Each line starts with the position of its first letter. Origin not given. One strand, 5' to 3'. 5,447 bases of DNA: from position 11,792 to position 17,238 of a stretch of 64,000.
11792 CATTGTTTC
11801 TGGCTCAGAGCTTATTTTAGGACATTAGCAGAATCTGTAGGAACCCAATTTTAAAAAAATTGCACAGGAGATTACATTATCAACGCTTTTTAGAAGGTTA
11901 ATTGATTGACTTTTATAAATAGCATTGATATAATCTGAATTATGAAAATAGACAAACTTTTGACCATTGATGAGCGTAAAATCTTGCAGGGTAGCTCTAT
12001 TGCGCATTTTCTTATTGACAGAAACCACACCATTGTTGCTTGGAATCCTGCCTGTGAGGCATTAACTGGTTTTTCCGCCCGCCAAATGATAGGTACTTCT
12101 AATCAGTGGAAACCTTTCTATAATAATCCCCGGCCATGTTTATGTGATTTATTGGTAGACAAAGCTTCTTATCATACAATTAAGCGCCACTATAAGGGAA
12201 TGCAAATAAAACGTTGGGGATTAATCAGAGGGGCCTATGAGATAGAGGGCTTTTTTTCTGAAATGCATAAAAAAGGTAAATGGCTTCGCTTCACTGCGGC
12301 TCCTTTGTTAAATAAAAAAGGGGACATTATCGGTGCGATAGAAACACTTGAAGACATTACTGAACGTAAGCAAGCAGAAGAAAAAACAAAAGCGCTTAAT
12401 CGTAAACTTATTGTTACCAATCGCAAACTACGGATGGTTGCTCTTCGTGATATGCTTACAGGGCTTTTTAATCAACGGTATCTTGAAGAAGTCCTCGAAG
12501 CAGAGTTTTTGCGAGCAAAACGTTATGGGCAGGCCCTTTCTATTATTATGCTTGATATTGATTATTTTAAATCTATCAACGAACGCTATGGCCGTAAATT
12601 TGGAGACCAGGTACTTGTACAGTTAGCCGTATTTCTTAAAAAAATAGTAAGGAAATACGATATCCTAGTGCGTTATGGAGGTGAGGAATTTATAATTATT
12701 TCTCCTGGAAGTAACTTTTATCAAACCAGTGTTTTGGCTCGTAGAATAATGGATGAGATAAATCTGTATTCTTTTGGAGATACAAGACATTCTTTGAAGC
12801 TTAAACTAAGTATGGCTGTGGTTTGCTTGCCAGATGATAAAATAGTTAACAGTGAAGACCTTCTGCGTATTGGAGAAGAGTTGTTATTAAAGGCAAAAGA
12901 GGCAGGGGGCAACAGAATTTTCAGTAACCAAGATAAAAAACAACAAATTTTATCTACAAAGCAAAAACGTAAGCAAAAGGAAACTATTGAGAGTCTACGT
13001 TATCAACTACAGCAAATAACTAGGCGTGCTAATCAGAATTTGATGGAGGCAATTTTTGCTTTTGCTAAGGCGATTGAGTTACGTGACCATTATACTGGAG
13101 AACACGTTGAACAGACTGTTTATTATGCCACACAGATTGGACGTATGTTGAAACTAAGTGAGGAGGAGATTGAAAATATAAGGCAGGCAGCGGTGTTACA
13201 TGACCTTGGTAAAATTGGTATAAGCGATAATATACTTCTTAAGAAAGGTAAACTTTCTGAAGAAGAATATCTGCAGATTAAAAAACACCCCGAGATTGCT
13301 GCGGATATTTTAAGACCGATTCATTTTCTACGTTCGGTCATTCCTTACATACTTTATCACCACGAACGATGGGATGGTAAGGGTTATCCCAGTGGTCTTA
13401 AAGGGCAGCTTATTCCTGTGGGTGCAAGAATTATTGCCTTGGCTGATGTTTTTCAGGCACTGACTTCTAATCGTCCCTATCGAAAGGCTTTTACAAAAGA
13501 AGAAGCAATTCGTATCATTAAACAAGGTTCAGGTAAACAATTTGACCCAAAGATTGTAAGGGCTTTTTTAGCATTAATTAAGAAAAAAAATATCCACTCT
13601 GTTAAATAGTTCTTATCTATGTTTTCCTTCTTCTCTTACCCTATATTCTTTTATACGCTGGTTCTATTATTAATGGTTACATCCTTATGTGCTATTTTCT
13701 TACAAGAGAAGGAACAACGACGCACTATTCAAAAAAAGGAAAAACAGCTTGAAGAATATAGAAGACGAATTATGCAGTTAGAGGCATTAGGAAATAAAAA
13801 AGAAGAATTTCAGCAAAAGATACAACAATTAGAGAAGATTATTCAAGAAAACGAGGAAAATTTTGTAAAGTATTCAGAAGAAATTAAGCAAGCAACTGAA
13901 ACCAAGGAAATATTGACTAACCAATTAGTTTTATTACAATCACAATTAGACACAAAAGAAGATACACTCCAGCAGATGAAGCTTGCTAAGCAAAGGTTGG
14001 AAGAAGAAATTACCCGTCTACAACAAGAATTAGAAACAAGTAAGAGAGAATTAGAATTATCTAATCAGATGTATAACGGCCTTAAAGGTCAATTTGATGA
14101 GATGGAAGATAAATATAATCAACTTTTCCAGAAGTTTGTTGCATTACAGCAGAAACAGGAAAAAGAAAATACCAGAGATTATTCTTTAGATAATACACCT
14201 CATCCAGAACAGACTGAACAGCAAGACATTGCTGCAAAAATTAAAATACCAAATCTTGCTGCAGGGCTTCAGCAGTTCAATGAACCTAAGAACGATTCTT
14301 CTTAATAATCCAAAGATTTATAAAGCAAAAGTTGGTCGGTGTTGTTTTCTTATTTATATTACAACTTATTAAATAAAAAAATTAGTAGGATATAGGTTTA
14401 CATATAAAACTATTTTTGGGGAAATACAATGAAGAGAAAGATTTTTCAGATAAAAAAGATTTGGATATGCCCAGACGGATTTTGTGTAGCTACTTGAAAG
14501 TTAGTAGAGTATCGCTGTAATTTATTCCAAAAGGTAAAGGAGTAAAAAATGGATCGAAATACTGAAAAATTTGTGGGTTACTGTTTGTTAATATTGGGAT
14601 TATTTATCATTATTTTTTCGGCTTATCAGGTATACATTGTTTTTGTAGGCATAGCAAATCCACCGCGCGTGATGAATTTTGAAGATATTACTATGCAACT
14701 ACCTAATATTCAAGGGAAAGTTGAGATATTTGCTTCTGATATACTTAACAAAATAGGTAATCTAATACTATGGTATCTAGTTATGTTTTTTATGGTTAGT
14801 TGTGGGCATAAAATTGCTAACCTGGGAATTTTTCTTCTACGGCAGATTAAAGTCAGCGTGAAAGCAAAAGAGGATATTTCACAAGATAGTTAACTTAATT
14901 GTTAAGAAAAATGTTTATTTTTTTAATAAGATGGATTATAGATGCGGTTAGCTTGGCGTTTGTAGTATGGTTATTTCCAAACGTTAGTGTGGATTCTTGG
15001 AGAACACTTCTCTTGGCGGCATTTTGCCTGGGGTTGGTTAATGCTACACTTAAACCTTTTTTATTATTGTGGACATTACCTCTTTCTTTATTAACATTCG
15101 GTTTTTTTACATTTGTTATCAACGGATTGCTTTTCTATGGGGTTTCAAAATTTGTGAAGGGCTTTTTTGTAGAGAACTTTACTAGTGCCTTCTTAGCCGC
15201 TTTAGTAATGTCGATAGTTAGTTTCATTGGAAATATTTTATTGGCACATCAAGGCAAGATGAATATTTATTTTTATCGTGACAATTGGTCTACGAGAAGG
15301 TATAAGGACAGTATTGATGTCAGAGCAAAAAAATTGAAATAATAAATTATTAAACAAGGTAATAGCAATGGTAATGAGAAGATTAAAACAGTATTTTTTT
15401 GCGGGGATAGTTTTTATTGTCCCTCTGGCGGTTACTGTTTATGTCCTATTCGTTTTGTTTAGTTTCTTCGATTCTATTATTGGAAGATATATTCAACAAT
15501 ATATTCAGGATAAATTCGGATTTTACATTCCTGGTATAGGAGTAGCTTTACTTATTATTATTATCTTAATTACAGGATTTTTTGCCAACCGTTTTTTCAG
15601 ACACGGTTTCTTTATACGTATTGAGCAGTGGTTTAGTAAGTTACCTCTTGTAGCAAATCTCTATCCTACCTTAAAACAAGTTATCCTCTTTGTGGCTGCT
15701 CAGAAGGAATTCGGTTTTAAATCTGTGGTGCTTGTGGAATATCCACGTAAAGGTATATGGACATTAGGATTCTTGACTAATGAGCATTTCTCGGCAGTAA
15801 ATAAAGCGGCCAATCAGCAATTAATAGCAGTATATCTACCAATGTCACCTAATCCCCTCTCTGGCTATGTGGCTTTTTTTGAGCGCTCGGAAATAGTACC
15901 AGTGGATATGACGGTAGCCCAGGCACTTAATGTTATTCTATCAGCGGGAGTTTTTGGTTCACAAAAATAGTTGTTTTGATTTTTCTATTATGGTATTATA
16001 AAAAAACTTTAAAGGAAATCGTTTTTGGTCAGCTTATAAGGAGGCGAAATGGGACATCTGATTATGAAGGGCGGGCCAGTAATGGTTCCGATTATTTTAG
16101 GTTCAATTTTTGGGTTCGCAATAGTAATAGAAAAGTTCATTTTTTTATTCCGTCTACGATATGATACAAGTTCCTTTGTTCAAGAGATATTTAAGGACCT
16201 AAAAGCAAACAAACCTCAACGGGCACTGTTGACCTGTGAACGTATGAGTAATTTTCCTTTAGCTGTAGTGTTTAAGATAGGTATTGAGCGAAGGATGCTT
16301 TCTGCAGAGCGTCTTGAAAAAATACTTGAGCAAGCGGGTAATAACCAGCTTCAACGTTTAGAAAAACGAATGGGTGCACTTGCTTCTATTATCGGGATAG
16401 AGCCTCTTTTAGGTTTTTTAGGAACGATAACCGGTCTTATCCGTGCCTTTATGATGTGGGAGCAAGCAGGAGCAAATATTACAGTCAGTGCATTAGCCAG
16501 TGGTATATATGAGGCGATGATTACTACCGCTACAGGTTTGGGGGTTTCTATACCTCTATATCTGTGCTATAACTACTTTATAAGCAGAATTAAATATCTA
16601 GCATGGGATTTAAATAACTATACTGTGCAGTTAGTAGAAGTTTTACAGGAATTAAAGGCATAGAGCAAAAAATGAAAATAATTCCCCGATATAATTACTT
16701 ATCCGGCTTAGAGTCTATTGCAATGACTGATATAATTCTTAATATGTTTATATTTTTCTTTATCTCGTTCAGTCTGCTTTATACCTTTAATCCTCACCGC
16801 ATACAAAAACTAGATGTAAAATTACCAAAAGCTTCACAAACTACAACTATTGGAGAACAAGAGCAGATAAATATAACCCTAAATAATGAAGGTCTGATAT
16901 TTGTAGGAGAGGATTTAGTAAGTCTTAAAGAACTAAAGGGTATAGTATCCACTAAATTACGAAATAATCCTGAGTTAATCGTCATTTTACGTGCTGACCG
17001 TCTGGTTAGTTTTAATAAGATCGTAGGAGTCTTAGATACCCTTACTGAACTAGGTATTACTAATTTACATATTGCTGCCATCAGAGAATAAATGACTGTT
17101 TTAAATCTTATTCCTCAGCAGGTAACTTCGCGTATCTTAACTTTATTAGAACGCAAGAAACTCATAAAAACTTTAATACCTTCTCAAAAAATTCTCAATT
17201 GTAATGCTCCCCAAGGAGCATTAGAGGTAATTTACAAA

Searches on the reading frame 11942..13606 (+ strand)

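Call 18: search_protein_families(library=pfam, proteins=[window:11942-13606:+], max_evalue=0.001)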
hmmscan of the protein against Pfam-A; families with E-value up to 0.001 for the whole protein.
window:11942-13606:+ (555 aa): 6 families
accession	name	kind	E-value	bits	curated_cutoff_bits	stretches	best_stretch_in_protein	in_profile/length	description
PF13487.12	HD_5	-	5.7e-41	140.5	27.2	1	375-538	4-170/170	HD domain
PF00990.26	GGDEF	-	1.7e-36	125.9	23.8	1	167-325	1-161/161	Diguanylate cyclase, GGDEF domain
PF01966.28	HD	-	2e-20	73.6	22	1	386-506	2-115/116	HD domain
PF08448.16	PAS_4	-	2.9e-08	34.3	23.1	1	110-144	76-110/110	PAS fold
PF13426.13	PAS_9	-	3.5e-08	34.1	27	1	23-141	5-103/103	PAS domain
PF00989.32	PAS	-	1.1e-06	29.1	22.6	1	12-53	4-45/113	PAS fold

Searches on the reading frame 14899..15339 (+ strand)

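Call 49: search_protein_families(library=pfam, proteins=[window:14899-15339:+], max_evalue=0.00001)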
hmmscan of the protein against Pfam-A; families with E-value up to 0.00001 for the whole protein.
window:14899-15339:+ (147 aa): 1 family
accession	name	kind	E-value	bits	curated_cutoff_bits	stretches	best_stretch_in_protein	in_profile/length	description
PF04020.18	Phage_holin_4_2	-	2.2e-29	102.6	28.8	1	8-110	3-105/105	Mycobacterial 4 TMS phage holin, superfamily IV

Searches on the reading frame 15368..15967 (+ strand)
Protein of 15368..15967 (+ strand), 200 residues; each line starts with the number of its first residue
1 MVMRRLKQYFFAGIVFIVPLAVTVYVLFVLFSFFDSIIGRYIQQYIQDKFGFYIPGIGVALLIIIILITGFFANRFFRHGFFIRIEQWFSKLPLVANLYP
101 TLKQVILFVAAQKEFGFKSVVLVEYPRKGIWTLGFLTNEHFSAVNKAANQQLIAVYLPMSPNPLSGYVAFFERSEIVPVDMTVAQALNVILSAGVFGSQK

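Call 49: search_protein_families(library=pfam, proteins=[window:15368-15967:+], max_evalue=0.00001)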
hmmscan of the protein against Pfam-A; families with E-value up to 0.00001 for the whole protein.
window:15368-15967:+ (200 aa): 1 family
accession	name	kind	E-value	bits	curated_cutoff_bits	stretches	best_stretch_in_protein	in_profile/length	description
PF04367.18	DUF502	-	7.1e-29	100.3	23.8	1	61-165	2-107/107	Protein of unknown function (DUF502)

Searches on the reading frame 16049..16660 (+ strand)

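Call 49: search_protein_families(library=pfam, proteins=[window:16049-16660:+], max_evalue=0.00001)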
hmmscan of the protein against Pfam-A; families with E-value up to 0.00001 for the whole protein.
window:16049-16660:+ (204 aa): 1 family
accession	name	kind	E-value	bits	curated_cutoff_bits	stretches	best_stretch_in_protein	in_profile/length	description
PF01618.21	MotA_ExbB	-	5.4e-27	94.5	22.9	1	70-183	5-120/127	MotA/TolQ/ExbB proton channel family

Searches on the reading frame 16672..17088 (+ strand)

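Call 49: search_protein_families(library=pfam, proteins=[window:16672-17088:+], max_evalue=0.00001)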
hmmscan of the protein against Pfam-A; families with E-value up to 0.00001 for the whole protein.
window:16672-17088:+ (139 aa): 1 family
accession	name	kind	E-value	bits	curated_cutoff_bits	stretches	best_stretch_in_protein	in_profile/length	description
PF02472.21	ExbD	-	1.6e-19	70.7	25.4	1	13-136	8-125/128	Biopolymer transport protein ExbD/TolR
